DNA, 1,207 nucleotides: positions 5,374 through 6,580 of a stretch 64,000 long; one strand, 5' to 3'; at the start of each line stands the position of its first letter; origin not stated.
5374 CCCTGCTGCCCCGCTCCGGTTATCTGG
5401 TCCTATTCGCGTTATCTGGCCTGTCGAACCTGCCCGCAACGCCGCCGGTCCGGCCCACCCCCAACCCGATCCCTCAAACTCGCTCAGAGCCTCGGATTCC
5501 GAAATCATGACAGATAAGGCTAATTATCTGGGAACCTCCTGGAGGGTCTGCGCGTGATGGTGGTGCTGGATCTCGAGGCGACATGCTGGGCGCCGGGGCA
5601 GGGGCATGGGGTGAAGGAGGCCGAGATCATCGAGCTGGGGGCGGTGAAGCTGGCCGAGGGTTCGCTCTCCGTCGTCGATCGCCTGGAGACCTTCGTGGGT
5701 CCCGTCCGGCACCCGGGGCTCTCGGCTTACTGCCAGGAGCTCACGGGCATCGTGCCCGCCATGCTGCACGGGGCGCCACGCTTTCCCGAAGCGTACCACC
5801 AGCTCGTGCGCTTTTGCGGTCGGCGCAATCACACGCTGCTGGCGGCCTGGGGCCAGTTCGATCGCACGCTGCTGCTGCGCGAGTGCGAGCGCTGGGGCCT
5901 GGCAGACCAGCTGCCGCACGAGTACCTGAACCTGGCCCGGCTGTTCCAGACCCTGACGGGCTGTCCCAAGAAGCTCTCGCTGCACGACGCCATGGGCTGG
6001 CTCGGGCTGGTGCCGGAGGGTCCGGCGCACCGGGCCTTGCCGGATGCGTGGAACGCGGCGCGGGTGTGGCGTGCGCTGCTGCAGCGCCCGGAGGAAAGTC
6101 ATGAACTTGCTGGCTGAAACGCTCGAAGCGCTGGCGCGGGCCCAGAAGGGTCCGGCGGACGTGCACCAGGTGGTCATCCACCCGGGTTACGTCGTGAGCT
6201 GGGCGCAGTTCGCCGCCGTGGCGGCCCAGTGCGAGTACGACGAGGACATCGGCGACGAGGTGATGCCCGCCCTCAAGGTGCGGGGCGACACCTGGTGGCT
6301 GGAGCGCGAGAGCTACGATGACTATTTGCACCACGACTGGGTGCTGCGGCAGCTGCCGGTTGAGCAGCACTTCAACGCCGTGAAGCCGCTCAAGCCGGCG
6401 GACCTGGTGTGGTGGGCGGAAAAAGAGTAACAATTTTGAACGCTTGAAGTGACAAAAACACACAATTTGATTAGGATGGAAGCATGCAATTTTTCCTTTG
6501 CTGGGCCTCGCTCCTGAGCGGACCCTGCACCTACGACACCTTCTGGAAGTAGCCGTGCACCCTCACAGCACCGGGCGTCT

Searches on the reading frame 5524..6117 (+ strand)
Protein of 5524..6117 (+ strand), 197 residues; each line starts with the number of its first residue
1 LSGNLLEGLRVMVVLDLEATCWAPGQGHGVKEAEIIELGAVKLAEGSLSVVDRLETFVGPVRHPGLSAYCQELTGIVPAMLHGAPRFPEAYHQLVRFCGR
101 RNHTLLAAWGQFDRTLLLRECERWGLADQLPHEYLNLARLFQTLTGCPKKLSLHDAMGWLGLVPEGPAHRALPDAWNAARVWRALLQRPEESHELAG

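Call 29: search_protein_families(library=pfam, proteins=[window:5524-6117:+], max_evalue=0.001)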
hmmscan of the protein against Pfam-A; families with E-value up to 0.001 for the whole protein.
window:5524-6117:+ (197 aa): 1 family
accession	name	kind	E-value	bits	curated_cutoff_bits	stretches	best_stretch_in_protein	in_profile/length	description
PF00929.31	RNase_T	-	3.5e-20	73.6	24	1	13-181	1-163/164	Exonuclease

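Call 30: search_protein_families(library=phrogs, proteins=[window:5524-6117:+], max_evalue=0.001)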
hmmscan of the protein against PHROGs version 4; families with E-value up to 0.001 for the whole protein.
window:5524-6117:+ (197 aa): 1 family
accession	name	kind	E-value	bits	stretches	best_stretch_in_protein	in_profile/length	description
phrog_192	-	DNA, RNA and nucleotide metabolism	6.2e-24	86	1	29-190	119-275/397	DNA polymerase exonuclease subunit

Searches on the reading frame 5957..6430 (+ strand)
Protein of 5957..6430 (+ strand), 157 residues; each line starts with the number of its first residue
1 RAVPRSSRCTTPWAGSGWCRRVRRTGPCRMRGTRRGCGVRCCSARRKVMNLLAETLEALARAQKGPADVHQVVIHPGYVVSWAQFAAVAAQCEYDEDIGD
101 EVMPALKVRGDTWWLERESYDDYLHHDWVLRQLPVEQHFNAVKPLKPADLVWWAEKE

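Call 30: search_protein_families(library=phrogs, proteins=[window:5957-6430:+], max_evalue=0.001)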
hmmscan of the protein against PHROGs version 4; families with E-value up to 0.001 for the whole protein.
window:5957-6430:+ (157 aa): 1 family
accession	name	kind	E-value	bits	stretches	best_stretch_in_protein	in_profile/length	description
phrog_3972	-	unknown function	1.2e-05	26.2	1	49-121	2-73/113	-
